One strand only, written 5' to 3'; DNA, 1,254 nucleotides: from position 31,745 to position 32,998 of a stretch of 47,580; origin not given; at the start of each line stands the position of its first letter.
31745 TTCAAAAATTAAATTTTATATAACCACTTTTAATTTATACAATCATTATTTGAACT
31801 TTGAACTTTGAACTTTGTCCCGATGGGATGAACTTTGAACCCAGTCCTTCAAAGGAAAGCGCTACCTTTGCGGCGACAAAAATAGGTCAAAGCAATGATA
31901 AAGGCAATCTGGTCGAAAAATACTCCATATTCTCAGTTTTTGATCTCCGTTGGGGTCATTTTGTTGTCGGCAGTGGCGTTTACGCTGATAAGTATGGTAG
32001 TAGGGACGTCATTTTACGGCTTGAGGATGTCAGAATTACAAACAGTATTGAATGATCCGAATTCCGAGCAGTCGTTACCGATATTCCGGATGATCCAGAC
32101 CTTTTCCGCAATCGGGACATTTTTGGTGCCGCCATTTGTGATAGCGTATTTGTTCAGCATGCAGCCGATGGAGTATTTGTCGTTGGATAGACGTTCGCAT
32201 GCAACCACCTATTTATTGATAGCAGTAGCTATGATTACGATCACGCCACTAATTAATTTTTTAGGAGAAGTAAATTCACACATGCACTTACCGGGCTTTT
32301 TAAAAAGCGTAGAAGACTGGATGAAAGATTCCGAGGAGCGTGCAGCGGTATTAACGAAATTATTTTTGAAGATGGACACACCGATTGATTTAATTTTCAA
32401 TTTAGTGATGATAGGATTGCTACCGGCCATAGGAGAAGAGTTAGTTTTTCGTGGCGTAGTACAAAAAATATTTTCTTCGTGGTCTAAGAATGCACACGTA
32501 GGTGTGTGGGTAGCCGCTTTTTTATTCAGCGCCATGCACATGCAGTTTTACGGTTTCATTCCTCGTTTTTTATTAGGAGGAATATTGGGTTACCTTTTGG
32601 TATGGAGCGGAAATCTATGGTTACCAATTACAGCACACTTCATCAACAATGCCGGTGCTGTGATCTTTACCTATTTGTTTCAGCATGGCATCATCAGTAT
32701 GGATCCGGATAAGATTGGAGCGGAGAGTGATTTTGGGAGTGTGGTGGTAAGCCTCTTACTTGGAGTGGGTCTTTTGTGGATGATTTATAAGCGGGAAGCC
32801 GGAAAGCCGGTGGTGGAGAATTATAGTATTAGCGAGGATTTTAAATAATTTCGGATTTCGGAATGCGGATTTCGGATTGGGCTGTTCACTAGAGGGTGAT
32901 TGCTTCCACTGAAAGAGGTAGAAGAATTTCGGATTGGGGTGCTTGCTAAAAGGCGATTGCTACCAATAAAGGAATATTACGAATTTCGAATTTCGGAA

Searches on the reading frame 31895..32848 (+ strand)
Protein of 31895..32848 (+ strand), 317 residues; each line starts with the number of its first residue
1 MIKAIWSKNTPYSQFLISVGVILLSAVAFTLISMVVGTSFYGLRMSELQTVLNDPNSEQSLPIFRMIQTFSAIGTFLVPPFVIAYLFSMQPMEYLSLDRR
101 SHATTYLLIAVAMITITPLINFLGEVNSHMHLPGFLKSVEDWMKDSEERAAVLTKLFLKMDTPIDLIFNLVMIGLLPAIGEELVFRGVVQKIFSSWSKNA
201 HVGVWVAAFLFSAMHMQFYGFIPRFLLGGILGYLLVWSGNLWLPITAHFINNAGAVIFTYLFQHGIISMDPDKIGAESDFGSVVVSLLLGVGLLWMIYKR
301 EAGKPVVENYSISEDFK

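Call 18: search_protein_families(library=pfam, proteins=[window:31895-32848:+])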
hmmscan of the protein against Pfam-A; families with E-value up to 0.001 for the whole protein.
window:31895-32848:+ (317 aa): 1 family
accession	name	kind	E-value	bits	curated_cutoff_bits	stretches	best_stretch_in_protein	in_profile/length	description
PF02517.21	Rce1-like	-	2.1e-20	73.2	22.4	1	165-253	3-92/93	Type II CAAX prenyl endopeptidase Rce1-like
